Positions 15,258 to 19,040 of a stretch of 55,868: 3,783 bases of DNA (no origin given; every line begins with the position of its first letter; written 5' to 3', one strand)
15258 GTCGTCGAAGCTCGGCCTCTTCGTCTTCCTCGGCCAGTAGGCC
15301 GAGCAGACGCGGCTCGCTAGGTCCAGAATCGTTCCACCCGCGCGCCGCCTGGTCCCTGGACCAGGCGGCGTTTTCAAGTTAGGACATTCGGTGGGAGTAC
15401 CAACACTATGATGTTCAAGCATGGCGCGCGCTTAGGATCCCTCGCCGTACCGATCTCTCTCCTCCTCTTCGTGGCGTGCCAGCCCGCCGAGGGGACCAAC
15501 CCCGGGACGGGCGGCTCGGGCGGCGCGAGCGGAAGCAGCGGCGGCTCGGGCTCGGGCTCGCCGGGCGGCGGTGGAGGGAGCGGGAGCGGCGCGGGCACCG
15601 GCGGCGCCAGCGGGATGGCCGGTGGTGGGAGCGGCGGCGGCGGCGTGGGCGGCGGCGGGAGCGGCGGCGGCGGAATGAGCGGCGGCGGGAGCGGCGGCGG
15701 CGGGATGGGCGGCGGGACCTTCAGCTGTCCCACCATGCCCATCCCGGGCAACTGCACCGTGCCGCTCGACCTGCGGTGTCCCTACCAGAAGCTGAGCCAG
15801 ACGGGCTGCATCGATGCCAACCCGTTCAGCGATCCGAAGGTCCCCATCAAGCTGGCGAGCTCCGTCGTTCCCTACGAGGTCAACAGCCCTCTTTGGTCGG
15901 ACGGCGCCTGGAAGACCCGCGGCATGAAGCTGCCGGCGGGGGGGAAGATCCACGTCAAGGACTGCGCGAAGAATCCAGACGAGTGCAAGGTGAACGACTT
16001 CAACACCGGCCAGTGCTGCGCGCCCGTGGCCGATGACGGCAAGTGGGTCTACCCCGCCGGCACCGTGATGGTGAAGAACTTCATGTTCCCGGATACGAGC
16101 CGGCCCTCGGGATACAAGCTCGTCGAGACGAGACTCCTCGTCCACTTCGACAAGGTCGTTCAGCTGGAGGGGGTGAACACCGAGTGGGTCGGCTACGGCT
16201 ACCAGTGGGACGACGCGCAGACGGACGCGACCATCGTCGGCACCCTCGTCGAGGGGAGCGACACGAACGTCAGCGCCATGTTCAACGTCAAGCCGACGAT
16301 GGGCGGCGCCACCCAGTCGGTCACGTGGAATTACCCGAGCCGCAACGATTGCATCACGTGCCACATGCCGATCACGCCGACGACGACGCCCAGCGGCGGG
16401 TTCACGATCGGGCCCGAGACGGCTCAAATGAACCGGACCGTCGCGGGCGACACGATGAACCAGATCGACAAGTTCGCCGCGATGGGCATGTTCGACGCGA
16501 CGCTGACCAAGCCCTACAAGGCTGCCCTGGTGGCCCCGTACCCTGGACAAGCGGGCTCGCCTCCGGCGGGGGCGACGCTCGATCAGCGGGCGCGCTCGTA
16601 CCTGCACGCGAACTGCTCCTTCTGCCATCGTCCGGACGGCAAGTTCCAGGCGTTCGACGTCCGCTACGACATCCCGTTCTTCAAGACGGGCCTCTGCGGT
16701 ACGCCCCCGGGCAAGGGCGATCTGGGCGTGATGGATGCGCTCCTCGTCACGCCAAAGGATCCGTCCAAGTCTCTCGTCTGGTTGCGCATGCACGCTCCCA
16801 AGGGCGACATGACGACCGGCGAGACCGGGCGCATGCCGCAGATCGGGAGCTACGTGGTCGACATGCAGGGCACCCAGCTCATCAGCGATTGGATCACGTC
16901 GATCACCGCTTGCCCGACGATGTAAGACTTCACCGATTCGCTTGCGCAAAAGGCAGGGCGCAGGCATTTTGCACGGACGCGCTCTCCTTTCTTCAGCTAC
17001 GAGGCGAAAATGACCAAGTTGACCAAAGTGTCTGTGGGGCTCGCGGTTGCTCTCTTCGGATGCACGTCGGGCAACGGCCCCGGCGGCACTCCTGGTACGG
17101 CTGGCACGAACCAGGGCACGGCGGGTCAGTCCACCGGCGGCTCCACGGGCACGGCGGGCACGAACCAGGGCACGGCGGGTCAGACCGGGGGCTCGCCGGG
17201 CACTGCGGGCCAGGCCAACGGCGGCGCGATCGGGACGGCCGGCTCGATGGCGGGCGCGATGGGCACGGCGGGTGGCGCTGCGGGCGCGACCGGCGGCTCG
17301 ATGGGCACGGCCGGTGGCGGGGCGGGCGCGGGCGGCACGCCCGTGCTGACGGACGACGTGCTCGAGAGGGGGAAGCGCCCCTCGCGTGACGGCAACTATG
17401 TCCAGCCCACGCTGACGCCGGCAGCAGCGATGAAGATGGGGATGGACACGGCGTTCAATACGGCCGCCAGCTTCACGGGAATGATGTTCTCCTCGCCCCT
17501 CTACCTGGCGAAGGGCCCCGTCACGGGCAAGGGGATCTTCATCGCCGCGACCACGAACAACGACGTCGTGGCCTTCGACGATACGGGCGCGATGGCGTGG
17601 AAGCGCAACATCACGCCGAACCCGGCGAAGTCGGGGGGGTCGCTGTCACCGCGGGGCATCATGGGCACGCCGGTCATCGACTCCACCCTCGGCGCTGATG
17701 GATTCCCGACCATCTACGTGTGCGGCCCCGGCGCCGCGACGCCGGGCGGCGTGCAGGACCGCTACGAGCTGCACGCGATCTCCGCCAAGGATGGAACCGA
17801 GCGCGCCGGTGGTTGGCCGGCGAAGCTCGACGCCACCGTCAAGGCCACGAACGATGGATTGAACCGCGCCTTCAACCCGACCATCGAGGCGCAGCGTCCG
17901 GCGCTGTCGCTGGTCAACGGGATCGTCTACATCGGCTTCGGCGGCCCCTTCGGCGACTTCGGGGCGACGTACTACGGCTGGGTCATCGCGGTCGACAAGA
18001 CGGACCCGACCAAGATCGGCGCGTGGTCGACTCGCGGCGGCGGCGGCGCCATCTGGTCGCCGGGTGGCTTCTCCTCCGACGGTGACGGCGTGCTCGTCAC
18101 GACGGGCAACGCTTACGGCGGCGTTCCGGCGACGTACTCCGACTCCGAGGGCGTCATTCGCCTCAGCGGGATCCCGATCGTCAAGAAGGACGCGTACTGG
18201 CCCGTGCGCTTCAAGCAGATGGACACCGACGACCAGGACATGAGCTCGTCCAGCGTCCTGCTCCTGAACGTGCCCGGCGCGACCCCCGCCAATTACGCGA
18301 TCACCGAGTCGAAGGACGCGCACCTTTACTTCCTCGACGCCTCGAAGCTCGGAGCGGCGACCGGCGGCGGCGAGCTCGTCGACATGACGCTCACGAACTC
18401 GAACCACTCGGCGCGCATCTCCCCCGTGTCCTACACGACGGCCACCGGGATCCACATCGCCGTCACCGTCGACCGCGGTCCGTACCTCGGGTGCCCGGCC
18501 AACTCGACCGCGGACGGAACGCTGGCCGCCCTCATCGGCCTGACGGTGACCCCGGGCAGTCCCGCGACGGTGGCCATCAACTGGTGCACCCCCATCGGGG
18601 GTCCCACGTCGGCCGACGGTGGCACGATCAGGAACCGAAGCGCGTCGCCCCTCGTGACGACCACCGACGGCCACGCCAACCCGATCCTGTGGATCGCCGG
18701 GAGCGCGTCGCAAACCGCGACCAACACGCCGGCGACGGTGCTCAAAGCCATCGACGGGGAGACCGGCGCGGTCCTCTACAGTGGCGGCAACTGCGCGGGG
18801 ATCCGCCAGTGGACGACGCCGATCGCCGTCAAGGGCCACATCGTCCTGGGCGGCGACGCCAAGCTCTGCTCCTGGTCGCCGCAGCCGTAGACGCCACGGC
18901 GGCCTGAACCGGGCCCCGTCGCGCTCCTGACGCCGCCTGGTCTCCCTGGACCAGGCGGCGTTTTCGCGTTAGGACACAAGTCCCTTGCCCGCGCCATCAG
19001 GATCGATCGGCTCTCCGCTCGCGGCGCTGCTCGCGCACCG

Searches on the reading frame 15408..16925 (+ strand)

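Call 5: search_protein_families(library=pfam, proteins=[window:15408-16925:+], max_evalue=0.01)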
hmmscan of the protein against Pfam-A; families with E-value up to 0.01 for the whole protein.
window:15408-16925:+ (505 aa): 0 families

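Call 52: search_protein_families(library=pfam, proteins=[window:15408-16925:+], max_evalue=1)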
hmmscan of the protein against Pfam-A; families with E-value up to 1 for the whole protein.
window:15408-16925:+ (505 aa): 1 family
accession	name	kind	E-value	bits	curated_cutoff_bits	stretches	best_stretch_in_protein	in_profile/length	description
PF13442.11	Cytochrome_CBB3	-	0.47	11.3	27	0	313-375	12-65/68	Cytochrome C oxidase, cbb3-type, subunit III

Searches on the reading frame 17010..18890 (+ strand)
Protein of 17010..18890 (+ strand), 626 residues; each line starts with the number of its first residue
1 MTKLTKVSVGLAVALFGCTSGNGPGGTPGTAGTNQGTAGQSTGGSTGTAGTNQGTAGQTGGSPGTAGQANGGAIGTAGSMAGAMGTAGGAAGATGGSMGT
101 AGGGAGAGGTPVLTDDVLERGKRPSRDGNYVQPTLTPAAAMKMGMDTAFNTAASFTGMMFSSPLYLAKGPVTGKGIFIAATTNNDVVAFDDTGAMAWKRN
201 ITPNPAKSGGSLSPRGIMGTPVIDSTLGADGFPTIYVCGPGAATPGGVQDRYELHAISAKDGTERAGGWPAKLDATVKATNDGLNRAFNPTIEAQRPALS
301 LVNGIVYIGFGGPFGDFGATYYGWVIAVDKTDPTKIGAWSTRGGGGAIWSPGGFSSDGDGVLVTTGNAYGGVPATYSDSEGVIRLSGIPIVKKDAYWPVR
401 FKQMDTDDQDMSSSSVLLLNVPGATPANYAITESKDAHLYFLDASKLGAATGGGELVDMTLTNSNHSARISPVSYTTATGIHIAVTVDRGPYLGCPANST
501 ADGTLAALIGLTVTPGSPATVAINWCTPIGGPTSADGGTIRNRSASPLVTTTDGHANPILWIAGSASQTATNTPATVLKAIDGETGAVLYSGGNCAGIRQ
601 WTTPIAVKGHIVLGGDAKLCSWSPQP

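Call 5: search_protein_families(library=pfam, proteins=[window:17010-18890:+], max_evalue=0.01)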
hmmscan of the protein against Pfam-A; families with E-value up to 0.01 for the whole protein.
window:17010-18890:+ (626 aa): 0 families

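Call 50: search_solved_structures(query=window:17010-18890:+, max_evalue=1)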
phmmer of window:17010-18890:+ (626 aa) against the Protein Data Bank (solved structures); distinct sequences matched with E-value up to 1: 2.
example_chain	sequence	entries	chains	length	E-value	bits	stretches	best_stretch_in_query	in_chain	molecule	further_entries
5u5g_A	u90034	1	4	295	0.71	11.4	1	470-519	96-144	6-phosphogluconate dehydrogenase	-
1c7n_A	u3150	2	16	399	0.89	11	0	307-418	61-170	CYSTALYSIN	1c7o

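Call 52: search_protein_families(library=pfam, proteins=[window:17010-18890:+], max_evalue=1)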
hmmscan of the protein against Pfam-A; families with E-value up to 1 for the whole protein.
window:17010-18890:+ (626 aa): 0 families
